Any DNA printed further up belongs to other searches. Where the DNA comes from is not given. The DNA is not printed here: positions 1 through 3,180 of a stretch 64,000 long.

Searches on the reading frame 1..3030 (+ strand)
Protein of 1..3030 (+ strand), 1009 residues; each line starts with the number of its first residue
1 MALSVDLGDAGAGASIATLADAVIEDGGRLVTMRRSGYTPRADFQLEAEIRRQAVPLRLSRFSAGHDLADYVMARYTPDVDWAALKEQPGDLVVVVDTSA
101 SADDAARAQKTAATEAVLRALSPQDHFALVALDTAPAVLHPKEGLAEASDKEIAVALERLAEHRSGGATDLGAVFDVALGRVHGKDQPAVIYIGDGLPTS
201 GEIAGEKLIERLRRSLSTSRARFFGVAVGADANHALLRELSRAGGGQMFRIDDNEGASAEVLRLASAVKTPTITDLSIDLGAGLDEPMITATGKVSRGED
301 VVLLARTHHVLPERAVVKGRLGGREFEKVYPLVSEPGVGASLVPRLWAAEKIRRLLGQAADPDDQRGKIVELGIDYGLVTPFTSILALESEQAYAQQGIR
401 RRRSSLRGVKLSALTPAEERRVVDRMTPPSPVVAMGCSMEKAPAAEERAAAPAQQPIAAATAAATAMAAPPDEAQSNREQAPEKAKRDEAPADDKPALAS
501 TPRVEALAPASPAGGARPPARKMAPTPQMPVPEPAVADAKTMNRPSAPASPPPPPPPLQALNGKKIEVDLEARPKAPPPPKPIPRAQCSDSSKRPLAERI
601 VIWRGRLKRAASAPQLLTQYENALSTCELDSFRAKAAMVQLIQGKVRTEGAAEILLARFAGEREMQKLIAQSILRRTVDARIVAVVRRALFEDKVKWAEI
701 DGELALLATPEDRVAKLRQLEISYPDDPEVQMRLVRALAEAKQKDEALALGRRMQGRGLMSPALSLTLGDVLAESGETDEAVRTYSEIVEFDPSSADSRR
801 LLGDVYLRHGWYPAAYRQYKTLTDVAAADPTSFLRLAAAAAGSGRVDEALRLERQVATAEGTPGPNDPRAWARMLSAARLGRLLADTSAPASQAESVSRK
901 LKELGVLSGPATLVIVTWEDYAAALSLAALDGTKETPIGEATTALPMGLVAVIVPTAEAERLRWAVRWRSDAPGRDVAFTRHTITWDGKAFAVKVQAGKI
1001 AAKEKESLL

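Call 15: search_protein_families(library=pfam, proteins=[window:1-3030:+], max_evalue=0.01)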
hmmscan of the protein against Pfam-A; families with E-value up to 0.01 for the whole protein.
window:1-3030:+ (1009 aa): 12 families
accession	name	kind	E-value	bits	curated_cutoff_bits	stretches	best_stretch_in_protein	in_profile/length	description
PF13768.12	VWA_3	-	5.4e-14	53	27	1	91-247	2-152/155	von Willebrand factor type A domain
PF14559.12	TPR_19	-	1.6e-09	38.4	25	0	722-750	19-47/68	Tetratricopeptide repeat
PF13414.12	TPR_11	-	1.8e-07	31.2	26.8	1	769-810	1-42/42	TPR repeat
PF13432.12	TPR_16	-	4.6e-07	30.6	32.7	1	766-815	1-50/65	Tetratricopeptide repeat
PF13519.12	VWA_2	-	8.2e-07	30.1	27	1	92-196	1-106/107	von Willebrand factor type A domain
PF13428.12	TPR_14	-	1e-06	29.3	23.5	1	762-804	1-43/44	Tetratricopeptide repeat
PF00092.34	VWA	-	2.2e-06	28.4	23.8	1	91-255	1-166/174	von Willebrand factor type A domain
PF07719.23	TPR_2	-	1.2e-05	25.5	27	0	767-794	6-33/34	Tetratricopeptide repeat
PF13431.12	TPR_17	-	0.0005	20.6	24.4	0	785-815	2-32/34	Tetratricopeptide repeat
PF13424.12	TPR_12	-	0.00061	20.4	30.1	0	766-823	6-72/77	Tetratricopeptide repeat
PF05762.20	VWA_CoxE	-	0.0091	15.9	26.4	0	86-215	53-178/222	VWA domain containing CoxE-like protein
PF13174.12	TPR_6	-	0.0098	16.9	26.3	0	767-795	5-33/33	Tetratricopeptide repeat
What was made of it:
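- On Mobile-element insertion: The nearest integrase remnant is at 16.1-17.4 kb (call 15).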
